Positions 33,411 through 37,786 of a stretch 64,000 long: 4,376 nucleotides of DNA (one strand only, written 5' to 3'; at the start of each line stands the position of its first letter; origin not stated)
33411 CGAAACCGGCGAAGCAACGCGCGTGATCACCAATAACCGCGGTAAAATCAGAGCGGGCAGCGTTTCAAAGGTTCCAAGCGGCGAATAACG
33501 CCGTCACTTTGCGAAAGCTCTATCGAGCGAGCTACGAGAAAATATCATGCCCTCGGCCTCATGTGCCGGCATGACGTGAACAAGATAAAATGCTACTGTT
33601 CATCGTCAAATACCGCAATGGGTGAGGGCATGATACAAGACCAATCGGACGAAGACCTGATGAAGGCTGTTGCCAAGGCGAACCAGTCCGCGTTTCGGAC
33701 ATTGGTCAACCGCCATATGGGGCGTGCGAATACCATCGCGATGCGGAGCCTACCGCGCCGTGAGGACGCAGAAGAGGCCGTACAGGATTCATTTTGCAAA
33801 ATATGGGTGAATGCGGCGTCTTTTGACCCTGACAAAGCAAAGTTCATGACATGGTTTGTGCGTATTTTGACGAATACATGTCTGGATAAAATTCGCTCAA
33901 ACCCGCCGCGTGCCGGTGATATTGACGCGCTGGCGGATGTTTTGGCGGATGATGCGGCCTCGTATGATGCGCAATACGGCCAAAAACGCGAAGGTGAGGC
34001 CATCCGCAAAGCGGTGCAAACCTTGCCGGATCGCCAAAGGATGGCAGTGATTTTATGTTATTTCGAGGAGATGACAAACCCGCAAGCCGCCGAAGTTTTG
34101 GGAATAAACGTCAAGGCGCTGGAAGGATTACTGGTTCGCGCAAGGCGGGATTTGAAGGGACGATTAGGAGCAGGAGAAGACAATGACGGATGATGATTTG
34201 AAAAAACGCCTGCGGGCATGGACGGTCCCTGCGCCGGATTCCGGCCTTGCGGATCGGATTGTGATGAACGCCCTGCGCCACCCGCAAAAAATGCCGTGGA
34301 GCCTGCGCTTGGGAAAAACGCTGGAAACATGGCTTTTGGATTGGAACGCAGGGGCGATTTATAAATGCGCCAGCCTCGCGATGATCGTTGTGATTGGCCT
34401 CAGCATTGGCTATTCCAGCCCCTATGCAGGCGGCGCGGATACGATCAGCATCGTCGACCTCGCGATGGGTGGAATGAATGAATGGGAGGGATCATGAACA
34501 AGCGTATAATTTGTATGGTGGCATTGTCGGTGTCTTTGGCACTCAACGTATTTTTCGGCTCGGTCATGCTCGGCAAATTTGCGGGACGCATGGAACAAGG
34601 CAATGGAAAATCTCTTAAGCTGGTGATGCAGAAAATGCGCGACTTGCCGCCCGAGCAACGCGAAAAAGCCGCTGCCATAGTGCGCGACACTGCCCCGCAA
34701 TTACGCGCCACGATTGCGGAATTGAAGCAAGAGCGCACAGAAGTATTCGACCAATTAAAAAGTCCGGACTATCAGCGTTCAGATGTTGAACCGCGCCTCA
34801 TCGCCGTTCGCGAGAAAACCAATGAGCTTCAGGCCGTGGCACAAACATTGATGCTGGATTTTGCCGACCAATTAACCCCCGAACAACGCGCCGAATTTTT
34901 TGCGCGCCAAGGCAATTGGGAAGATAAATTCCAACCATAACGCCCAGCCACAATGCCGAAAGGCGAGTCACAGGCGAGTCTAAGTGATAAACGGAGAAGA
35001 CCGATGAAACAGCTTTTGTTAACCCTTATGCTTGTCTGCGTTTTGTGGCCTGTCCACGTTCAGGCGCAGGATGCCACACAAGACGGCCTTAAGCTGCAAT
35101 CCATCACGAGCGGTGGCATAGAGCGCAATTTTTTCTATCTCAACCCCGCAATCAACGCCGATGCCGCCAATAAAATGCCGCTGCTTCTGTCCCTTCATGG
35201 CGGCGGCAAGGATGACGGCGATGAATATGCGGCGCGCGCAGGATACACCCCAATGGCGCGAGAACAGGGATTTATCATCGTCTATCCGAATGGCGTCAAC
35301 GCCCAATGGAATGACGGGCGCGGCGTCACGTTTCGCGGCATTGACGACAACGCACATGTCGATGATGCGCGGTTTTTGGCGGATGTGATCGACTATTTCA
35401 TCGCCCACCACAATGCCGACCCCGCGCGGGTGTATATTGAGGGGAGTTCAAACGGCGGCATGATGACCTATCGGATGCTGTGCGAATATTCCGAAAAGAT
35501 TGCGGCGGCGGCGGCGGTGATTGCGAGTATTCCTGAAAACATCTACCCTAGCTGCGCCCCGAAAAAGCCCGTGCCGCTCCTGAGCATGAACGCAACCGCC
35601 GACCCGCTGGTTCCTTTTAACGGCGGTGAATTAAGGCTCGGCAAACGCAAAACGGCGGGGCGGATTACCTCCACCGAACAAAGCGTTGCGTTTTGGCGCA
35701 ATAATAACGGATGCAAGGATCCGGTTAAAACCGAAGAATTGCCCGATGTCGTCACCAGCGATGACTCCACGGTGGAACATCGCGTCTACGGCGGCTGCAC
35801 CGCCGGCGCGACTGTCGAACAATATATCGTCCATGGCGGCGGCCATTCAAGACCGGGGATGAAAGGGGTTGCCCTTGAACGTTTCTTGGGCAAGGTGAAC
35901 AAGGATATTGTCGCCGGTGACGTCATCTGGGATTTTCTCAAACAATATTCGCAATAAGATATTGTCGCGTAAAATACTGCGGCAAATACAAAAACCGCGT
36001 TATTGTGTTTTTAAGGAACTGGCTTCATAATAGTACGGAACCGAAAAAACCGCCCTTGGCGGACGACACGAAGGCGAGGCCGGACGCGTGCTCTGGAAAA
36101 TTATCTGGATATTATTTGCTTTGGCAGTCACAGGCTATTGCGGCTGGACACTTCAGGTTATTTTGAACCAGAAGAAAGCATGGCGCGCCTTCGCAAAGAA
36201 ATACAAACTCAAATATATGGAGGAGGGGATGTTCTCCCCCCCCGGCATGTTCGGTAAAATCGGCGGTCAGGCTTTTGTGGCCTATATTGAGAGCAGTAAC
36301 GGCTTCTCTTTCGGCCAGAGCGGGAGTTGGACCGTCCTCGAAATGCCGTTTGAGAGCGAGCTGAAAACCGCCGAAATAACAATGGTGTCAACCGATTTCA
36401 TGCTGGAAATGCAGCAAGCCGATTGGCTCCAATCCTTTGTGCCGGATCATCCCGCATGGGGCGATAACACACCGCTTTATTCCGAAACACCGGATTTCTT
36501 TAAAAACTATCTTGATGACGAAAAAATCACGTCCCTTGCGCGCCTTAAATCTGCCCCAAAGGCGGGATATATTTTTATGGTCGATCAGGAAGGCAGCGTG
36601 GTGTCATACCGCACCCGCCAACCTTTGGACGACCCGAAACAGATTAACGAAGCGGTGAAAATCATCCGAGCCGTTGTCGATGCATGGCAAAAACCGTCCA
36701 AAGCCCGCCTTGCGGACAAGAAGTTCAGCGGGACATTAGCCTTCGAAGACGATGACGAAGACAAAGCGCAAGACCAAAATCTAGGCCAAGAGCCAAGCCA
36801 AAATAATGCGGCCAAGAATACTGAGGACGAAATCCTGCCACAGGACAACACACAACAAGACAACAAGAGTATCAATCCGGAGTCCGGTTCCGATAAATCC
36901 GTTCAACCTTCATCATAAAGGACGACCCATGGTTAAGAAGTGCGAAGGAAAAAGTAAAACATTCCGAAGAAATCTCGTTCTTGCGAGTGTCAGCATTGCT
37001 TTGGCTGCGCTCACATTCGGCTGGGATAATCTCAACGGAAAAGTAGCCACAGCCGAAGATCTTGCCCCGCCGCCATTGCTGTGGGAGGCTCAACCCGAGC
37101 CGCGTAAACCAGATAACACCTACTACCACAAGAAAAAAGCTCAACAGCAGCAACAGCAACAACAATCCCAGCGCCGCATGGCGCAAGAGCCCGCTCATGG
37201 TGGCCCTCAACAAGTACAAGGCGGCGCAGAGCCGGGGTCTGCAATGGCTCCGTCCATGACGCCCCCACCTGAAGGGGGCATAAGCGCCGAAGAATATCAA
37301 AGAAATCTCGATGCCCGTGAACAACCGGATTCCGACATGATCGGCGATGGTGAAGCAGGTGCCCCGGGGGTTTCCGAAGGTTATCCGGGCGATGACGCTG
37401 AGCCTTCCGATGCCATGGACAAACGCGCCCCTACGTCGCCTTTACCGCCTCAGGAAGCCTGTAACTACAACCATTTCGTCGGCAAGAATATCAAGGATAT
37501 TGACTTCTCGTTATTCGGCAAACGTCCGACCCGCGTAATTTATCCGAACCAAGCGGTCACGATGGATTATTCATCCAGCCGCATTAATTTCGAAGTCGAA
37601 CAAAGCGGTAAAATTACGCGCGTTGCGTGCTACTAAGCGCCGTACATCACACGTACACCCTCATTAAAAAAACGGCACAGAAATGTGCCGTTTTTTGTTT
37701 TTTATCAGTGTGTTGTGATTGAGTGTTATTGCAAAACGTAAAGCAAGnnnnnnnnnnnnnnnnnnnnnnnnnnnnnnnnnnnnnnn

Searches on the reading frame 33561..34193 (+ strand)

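Call 72: search_protein_families(library=pfam, proteins=[window:33561-34193:+], max_evalue=0.0001)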
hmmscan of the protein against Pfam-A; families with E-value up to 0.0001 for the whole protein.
window:33561-34193:+ (210 aa): 3 families
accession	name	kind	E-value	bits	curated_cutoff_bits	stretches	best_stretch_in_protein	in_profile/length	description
PF04542.20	Sigma70_r2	-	6.7e-16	58.3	24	1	48-114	1-68/71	Sigma-70 region 2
PF08281.18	Sigma70_r4_2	-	1.9e-14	53.5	25.7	1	146-198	2-54/54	Sigma-70, region 4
PF04545.22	Sigma70_r4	-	3e-06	27.1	24.1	1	151-199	1-49/50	Sigma-70, region 4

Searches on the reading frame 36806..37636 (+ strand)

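Call 17: search_protein_families(library=pfam, proteins=[window:36806-37636:+], max_evalue=0.001)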
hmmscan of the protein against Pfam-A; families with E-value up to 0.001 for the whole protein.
window:36806-37636:+ (276 aa): 1 family
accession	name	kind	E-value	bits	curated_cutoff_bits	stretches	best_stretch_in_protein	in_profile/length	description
PF11720.13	Inhibitor_I78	-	7.8e-10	39.1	23.6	1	222-275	7-64/65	Peptidase inhibitor I78 family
